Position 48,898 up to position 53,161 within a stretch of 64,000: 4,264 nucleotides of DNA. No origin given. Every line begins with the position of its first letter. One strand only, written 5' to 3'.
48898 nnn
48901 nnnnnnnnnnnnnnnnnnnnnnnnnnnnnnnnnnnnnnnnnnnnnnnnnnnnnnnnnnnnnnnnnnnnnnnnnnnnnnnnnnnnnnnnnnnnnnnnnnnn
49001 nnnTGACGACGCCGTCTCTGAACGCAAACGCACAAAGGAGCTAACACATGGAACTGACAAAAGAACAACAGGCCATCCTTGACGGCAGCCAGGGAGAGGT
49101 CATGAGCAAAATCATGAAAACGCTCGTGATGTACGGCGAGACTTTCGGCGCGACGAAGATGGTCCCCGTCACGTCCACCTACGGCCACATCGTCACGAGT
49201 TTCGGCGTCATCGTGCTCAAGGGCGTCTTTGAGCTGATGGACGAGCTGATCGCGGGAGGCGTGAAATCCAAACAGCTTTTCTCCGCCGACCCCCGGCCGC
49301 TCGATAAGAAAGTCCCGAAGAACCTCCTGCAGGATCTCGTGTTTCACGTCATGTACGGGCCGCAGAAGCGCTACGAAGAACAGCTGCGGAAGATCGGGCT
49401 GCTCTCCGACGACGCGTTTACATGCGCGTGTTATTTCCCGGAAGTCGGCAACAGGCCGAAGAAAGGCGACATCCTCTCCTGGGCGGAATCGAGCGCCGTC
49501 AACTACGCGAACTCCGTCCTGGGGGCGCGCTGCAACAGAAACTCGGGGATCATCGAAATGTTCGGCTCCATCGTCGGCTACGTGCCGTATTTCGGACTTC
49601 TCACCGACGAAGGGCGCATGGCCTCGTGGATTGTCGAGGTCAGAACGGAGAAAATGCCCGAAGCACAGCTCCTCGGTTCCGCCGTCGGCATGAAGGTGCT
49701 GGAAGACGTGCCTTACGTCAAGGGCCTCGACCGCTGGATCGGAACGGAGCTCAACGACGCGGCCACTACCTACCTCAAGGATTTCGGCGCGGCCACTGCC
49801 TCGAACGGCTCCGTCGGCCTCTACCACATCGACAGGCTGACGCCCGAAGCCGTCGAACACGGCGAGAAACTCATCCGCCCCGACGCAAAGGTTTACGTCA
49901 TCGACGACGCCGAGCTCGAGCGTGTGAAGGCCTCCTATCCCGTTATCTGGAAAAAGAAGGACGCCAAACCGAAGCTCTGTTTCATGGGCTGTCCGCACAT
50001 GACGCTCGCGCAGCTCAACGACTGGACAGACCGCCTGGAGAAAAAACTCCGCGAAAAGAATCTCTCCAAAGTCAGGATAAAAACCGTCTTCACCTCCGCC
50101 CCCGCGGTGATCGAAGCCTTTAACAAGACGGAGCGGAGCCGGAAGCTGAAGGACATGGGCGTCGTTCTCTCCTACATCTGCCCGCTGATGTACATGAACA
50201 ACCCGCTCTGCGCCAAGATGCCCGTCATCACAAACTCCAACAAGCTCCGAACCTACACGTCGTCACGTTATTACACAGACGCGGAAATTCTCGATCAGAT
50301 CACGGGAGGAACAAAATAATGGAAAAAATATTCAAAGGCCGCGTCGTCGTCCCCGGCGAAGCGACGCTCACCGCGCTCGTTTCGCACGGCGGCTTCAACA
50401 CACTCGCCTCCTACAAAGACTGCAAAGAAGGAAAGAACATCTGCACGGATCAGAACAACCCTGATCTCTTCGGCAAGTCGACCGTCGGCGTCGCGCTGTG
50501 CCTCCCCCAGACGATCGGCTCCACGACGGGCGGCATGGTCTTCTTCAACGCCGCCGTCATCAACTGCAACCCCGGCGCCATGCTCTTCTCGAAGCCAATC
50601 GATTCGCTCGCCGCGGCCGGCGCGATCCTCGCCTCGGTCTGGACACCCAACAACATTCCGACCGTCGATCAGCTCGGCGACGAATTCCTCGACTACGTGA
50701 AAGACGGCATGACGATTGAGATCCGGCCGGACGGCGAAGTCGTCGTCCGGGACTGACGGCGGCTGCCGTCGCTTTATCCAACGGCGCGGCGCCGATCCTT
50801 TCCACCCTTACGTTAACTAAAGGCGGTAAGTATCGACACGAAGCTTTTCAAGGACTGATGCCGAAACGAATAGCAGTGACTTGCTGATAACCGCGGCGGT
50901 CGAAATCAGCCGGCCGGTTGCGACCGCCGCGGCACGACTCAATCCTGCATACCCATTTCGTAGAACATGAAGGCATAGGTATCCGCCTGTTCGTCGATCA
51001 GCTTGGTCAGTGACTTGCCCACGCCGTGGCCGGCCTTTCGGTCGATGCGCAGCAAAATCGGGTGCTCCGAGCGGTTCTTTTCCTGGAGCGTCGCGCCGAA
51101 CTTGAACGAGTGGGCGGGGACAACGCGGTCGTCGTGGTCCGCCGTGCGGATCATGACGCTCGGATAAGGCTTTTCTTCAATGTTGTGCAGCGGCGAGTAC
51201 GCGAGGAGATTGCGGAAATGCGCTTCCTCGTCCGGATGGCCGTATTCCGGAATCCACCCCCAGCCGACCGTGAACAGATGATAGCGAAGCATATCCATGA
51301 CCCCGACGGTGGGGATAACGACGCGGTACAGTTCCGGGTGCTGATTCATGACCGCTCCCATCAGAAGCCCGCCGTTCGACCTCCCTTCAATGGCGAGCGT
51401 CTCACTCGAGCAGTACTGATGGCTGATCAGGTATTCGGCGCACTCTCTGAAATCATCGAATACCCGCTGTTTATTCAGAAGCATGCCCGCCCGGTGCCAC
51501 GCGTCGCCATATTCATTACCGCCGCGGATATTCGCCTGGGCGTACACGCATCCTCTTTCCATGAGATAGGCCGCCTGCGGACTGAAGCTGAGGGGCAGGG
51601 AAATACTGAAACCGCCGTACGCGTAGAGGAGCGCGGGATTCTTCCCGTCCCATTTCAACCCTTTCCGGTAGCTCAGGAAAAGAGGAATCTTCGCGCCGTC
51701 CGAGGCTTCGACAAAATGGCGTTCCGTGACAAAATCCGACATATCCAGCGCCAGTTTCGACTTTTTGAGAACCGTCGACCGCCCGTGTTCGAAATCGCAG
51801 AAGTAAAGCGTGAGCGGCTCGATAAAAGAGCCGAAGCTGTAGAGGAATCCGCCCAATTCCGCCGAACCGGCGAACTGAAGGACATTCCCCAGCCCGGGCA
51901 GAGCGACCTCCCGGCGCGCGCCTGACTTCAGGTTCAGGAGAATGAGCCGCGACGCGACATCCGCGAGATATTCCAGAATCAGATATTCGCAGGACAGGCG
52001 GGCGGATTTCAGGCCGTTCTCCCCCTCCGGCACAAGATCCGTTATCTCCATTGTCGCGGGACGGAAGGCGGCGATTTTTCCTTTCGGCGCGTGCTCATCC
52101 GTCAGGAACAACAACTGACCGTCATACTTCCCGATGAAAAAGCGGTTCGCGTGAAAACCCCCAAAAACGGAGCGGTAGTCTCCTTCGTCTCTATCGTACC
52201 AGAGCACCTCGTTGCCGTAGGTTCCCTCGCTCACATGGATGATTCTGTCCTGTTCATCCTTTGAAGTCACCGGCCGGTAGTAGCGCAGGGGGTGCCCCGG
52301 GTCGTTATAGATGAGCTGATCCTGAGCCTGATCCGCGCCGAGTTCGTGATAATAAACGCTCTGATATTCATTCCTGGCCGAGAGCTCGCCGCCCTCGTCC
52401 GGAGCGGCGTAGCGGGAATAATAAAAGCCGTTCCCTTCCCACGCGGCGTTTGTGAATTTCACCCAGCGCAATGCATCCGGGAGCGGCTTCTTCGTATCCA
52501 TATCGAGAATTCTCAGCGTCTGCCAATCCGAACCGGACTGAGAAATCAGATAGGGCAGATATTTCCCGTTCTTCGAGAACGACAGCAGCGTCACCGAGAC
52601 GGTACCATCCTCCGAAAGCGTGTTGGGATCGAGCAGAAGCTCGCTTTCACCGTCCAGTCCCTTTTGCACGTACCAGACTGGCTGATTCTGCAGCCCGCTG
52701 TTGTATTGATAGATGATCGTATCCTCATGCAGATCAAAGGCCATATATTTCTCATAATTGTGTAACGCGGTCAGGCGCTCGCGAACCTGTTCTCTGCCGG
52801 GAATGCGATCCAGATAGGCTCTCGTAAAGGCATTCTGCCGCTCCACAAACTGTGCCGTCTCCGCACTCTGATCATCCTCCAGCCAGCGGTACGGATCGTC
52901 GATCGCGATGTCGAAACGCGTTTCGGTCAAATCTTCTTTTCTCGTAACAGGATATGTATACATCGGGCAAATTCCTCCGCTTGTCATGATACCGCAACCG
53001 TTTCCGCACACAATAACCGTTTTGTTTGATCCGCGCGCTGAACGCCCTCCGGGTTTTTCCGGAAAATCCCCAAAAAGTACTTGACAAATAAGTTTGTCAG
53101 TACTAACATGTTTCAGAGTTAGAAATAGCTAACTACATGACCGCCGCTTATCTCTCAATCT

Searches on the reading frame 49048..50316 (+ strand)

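Call 48: search_protein_families(library=pfam, proteins=[window:49048-50316:+], max_evalue=0.00001)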
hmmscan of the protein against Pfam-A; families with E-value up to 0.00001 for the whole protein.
window:49048-50316:+ (423 aa): 1 family
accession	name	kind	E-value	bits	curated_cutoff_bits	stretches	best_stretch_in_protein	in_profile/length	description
PF04412.18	AcnX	-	1.6e-89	300.8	31.5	1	1-413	1-391/400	Aconitase X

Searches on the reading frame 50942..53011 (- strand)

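Call 48: search_protein_families(library=pfam, proteins=[window:50942-53011:-], max_evalue=0.00001)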
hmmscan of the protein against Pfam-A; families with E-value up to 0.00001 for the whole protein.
window:50942-53011:- (690 aa): 2 families
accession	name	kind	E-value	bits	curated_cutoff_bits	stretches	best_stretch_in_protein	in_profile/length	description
PF02897.21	Peptidase_S9_N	-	4.5e-95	319.3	24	1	21-417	2-413/414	Prolyl oligopeptidase, N-terminal beta-propeller domain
PF00326.27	Peptidase_S9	-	6.5e-60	202.7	22.6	1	475-687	2-211/213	Prolyl oligopeptidase family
